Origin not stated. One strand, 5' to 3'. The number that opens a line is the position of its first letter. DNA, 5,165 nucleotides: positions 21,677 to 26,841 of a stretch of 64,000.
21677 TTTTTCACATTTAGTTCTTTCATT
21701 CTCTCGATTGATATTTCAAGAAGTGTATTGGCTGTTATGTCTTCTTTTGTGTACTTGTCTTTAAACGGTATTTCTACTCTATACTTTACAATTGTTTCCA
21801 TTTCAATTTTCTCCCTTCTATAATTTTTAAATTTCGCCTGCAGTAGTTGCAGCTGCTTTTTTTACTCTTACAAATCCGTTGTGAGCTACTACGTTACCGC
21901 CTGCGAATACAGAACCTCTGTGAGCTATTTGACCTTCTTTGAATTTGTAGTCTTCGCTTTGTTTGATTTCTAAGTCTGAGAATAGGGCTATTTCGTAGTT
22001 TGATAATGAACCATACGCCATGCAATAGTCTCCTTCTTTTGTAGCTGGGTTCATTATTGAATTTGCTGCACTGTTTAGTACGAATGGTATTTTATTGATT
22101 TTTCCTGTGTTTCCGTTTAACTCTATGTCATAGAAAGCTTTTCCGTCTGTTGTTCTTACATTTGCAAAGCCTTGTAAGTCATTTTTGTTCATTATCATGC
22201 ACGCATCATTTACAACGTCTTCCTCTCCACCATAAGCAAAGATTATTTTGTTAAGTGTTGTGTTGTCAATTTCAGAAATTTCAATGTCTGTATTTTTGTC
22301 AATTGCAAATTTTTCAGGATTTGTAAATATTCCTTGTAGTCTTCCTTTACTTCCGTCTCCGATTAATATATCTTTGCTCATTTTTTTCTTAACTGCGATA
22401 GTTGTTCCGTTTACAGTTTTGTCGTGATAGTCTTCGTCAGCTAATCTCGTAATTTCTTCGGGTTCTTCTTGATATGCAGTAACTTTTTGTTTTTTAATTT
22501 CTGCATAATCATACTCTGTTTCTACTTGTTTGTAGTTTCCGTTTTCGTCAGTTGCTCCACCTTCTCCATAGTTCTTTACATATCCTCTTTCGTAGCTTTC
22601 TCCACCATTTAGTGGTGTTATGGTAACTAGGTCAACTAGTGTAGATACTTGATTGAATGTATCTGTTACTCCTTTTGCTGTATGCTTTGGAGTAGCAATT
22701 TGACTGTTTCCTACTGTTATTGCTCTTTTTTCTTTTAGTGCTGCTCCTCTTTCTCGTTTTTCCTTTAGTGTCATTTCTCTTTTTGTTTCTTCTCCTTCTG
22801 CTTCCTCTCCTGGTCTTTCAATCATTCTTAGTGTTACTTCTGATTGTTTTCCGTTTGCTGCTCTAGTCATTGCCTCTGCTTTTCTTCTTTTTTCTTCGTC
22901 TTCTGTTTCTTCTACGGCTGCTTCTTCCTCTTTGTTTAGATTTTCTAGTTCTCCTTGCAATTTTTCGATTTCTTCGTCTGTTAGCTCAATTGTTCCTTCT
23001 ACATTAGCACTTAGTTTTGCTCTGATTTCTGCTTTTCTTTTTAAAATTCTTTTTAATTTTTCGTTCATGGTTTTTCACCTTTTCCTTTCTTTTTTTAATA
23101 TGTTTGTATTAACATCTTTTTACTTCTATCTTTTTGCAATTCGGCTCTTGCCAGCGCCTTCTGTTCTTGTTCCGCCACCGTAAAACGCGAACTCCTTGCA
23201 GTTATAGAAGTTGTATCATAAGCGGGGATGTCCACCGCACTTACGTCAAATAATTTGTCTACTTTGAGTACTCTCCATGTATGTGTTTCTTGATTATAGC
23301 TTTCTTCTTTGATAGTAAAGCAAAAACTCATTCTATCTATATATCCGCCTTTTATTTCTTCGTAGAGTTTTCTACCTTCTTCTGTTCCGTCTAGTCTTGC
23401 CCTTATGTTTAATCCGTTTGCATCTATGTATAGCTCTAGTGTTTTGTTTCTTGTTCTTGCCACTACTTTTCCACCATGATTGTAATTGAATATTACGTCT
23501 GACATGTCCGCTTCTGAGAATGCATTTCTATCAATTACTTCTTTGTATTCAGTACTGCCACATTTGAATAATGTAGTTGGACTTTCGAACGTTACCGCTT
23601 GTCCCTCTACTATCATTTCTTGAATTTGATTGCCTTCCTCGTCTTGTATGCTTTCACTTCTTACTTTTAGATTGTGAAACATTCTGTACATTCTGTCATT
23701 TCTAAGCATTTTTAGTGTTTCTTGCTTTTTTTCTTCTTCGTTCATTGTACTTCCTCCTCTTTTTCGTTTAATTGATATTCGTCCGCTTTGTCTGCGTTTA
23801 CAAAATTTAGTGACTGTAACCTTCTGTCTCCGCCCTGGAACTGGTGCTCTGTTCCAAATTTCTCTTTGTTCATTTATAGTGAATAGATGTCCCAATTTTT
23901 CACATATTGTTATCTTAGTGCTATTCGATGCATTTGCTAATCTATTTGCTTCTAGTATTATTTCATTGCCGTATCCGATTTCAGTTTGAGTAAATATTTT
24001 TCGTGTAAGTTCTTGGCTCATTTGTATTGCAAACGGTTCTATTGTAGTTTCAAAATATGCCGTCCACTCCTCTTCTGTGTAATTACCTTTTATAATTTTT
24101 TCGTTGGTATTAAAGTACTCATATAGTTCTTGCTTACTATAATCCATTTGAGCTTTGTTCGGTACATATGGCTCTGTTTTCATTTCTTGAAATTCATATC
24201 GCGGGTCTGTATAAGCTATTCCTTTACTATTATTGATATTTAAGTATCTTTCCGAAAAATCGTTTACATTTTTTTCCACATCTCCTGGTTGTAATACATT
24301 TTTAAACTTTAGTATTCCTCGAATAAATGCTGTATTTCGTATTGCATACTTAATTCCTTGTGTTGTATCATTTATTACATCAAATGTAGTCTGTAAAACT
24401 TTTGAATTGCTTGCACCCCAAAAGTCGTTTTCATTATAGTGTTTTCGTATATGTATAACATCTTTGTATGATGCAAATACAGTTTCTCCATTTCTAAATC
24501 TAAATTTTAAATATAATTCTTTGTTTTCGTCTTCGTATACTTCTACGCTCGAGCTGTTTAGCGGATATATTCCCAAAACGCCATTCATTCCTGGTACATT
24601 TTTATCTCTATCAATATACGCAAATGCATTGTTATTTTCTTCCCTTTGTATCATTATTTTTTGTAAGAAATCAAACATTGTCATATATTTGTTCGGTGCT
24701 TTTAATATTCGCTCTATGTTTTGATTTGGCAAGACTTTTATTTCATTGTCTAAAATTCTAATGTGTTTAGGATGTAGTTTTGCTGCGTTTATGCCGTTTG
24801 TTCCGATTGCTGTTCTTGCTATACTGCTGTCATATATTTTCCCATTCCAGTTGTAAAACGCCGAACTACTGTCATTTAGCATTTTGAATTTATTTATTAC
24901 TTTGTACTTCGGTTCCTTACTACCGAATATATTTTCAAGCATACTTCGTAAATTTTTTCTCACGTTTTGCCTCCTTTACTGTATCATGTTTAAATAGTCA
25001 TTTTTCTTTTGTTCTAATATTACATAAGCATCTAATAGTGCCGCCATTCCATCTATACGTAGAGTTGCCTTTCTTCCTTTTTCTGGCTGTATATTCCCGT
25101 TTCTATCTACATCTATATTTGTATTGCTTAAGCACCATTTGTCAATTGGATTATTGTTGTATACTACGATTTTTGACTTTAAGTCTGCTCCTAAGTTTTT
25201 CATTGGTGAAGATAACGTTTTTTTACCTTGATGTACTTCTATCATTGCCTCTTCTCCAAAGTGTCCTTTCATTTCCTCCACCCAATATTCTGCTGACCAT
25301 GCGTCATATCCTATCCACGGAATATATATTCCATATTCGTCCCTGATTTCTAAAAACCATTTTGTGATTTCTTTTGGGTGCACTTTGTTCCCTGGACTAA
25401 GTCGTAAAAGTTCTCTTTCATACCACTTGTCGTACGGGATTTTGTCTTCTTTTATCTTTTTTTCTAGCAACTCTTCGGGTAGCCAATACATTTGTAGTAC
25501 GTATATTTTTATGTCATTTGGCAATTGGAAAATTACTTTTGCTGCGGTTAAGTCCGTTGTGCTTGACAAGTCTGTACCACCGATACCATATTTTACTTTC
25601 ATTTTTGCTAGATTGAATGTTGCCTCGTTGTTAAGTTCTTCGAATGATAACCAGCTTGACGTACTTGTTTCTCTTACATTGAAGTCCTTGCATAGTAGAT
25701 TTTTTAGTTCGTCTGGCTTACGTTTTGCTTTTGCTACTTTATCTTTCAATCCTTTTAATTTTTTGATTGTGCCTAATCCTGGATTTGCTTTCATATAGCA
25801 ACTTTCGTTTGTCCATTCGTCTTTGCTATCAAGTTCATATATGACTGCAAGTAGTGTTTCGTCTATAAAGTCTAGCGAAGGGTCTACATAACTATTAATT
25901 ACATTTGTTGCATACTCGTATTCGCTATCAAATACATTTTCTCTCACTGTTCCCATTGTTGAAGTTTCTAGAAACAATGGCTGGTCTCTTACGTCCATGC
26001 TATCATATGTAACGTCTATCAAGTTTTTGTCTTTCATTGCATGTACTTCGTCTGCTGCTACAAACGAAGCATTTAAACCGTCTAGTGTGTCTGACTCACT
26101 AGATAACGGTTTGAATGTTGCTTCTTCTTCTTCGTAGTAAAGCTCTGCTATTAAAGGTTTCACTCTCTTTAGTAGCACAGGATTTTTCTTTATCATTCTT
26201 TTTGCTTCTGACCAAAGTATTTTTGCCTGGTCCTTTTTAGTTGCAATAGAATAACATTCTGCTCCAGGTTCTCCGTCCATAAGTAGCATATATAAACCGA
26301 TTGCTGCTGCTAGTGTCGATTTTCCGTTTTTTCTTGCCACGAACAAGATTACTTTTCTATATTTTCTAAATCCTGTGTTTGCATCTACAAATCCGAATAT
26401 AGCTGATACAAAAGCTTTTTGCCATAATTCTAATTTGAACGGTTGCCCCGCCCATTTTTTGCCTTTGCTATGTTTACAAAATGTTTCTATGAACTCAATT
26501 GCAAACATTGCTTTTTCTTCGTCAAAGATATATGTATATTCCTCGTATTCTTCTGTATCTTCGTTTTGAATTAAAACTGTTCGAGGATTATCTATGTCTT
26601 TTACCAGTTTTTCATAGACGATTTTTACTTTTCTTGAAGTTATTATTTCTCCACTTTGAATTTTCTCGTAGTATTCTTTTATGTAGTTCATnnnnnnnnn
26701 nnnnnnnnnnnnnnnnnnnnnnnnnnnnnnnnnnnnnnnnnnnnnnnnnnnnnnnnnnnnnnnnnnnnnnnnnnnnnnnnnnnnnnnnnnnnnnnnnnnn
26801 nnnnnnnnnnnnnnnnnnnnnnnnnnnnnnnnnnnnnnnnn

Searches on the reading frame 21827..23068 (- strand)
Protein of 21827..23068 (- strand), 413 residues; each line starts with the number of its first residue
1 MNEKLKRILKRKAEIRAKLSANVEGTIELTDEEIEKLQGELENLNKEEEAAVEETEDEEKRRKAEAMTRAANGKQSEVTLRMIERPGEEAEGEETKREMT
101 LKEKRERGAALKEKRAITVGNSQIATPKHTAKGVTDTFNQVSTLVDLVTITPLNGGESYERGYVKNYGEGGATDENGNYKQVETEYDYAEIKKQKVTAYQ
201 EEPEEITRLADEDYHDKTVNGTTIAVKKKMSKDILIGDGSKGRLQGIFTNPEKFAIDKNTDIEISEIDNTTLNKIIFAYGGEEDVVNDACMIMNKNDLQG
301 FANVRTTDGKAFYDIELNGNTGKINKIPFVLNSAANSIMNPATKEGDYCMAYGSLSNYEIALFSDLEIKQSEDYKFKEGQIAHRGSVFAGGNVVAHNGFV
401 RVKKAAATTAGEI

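Call 48: search_protein_families(library=phrogs, proteins=[window:21827-23068:-], max_evalue=0.00001)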
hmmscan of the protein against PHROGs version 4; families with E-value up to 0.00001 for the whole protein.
window:21827-23068:- (413 aa): 1 family
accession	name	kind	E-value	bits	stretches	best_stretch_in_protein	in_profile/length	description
phrog_10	-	head and packaging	5.6e-25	89.4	1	3-410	263-641/752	major head protein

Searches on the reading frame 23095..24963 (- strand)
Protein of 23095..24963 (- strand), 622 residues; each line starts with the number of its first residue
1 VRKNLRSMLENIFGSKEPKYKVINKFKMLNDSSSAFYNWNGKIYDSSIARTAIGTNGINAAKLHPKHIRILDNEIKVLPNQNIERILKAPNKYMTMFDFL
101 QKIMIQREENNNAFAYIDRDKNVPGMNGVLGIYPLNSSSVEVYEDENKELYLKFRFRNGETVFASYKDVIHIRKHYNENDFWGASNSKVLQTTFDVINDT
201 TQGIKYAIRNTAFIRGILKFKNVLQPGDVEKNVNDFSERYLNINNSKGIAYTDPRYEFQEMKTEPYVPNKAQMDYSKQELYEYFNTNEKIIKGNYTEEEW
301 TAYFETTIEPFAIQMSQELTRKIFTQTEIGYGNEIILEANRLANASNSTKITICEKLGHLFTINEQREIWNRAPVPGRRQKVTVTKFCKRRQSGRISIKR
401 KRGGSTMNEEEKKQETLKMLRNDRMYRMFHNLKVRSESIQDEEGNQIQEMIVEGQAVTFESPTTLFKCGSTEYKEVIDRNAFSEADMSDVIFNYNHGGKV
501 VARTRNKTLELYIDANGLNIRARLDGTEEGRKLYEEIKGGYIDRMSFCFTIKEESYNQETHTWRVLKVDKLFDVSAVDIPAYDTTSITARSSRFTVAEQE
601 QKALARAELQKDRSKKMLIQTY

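Call 48: search_protein_families(library=phrogs, proteins=[window:23095-24963:-], max_evalue=0.00001)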
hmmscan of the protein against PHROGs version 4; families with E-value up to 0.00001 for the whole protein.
window:23095-24963:- (622 aa): 12 families
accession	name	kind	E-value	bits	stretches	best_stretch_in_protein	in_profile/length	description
phrog_12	-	head and packaging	9.6e-55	187.8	1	5-422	47-458/646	portal protein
phrog_80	-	head and packaging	3.5e-42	146.4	1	304-609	87-397/607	head maturation protease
phrog_9644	-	head and packaging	4.2e-22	79.9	1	434-616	147-334/341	head maturation protease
phrog_2263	-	head and packaging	1.7e-20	74.5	1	440-610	29-196/551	major head protein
phrog_13042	-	head and packaging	7.4e-20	72.4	1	469-602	44-185/386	major head protein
phrog_36211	-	head and packaging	9.1e-14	52.2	1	470-591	38-165/378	head maturation protease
phrog_3244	-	head and packaging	2.8e-11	44.7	1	511-613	92-203/326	head maturation protease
phrog_7053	-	head and packaging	2.9e-11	44.5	1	448-612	35-214/390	head maturation protease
phrog_617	-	head and packaging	1.8e-09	38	1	514-609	82-181/626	major head protein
phrog_37668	-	head and packaging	2.2e-08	34.6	1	485-591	60-167/313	head maturation protease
phrog_2662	-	head and packaging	2.3e-08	34.1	1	48-389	69-422/717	portal protein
phrog_29023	-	unknown function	1.6e-06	29.2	1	293-387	2-98/152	-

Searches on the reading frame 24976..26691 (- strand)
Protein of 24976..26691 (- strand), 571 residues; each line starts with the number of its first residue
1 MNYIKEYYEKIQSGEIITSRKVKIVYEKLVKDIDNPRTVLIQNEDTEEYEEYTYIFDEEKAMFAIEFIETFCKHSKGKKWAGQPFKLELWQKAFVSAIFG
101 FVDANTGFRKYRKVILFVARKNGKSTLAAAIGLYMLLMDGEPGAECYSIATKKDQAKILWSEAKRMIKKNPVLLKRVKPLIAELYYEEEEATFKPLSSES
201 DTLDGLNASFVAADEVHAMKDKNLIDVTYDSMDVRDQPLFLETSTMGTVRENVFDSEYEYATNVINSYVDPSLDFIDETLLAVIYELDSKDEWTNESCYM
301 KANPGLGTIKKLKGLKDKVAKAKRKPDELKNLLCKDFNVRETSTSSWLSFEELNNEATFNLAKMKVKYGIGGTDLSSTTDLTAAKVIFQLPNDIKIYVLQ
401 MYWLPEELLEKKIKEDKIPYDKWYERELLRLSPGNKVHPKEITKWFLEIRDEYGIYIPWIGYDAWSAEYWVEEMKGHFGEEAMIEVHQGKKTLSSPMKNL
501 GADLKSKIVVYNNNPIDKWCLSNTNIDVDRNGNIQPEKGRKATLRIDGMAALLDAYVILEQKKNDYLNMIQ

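Call 47: find_related_loci(query=window:24976-26691:-, collection=viral_contigs, flank=10000)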
Query window:24976-26691:- (571 aa) in viral_contigs; peptide patterns used: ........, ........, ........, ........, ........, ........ (x = any residue, [..] = any of these).
530 stretches matched a pattern; 523 encode a relative of the query (tblastn E <= 1e-3); the best 80 are kept; 80 distinct loci.
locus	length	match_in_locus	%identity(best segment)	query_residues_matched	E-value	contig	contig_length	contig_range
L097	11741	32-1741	83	1-570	0e+0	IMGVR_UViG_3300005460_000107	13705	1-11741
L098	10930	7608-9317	83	1-570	0e+0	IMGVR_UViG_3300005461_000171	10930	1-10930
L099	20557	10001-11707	85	1-570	0e+0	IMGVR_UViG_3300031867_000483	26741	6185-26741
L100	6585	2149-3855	85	1-570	0e+0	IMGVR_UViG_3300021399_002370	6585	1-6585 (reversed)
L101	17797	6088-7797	84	1-570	0e+0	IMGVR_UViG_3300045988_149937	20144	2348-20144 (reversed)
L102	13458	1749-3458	84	1-570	0e+0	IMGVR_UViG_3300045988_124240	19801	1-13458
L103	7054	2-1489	80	74-570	0e+0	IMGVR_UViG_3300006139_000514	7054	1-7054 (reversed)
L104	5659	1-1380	79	111-570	0e+0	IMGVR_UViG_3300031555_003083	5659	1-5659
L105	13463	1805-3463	62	2-570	0e+0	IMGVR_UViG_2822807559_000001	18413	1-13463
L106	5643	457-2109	61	2-570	0e+0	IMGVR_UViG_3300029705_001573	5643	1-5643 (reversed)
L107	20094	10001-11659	62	2-570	0e+0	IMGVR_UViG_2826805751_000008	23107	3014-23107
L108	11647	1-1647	61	4-570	0e+0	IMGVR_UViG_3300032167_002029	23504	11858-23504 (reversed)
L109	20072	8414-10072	61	2-570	0e+0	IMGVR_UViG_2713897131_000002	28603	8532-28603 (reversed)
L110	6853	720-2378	62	2-570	0e+0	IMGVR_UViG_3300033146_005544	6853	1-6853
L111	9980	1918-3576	62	2-570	0e+0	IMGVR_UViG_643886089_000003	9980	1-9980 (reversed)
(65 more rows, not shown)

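Call 48: search_protein_families(library=phrogs, proteins=[window:24976-26691:-], max_evalue=0.00001)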
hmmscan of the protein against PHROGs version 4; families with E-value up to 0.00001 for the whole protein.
window:24976-26691:- (571 aa): 7 families
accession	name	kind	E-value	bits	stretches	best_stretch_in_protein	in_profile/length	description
phrog_9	-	head and packaging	5.8e-151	506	1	31-566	176-670/812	terminase large subunit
phrog_2699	-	head and packaging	1.8e-64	218.6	1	276-565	13-299/315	terminase large subunit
phrog_4914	-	head and packaging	4.5e-40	138.5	1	48-209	43-211/213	terminase large subunit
phrog_10517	-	head and packaging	2.5e-26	93.5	1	6-162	39-181/207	terminase large subunit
phrog_7331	-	head and packaging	1.1e-17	64.6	1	482-565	16-98/113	terminase large subunit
phrog_7622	-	head and packaging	1.1e-09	39.2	1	90-219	60-191/224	terminase large subunit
phrog_37124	-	unknown function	2.1e-07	31.9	1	374-474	2-112/143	-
